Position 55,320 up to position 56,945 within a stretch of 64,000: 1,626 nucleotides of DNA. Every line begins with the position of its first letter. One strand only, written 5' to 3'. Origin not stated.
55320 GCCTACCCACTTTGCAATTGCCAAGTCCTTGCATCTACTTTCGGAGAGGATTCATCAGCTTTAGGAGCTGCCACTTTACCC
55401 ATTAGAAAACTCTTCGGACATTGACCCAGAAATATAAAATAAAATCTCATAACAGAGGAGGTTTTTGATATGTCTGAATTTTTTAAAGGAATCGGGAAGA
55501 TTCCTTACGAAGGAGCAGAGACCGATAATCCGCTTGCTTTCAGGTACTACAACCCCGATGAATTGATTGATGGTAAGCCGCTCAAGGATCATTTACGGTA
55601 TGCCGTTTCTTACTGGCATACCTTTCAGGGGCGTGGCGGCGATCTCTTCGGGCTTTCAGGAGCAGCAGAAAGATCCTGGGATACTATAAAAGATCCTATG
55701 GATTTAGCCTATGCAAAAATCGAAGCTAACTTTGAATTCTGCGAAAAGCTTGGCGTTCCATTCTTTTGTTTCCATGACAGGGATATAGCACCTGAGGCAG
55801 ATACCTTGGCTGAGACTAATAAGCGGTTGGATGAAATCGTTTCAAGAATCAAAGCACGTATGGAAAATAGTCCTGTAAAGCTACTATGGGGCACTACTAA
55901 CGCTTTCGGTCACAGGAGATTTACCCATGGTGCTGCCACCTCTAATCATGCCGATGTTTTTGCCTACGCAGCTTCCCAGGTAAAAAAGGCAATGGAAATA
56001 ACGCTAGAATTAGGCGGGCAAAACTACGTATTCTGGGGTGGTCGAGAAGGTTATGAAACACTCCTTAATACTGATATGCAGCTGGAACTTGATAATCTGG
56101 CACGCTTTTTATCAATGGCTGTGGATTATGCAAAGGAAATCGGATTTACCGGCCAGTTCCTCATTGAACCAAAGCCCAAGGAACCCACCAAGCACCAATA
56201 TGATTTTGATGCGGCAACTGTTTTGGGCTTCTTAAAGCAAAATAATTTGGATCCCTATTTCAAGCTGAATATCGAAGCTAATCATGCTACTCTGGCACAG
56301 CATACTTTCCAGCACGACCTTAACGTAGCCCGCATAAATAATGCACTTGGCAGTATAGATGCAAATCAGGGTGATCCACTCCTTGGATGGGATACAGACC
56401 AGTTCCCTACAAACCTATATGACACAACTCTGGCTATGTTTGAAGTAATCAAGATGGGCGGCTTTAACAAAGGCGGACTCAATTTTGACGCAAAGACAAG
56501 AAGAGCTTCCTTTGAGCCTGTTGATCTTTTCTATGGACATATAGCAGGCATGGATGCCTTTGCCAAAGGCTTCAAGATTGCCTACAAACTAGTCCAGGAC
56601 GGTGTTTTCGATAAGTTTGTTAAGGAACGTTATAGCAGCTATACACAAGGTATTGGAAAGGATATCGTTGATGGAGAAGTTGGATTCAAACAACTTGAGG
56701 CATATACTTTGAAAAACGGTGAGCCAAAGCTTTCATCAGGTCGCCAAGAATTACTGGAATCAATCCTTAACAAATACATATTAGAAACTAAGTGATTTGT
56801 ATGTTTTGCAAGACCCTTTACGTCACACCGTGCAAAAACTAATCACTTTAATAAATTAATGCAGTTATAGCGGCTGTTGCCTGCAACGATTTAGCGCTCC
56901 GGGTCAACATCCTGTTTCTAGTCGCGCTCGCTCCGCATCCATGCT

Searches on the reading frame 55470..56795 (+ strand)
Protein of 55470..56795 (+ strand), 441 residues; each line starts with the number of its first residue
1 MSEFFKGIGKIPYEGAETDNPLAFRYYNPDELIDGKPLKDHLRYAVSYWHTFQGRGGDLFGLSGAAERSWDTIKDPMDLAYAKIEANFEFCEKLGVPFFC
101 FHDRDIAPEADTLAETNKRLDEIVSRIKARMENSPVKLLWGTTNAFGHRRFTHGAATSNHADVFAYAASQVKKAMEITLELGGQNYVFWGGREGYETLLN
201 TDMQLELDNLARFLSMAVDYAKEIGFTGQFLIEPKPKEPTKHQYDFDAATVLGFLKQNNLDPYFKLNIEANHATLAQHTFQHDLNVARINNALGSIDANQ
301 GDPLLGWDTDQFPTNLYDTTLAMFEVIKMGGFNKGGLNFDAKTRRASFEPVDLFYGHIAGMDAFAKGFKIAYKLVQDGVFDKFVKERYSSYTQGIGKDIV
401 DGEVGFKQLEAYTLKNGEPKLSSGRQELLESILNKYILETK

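Call 48: search_protein_families(library=pfam, proteins=[window:55470-56795:+], max_evalue=0.00001)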
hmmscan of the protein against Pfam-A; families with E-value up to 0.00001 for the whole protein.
window:55470-56795:+ (441 aa): 1 family
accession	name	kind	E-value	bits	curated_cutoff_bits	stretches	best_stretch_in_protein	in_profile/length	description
PF01261.30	AP_endonuc_2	-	3.6e-09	37.1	31.1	1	90-298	3-185/249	Xylose isomerase-like TIM barrel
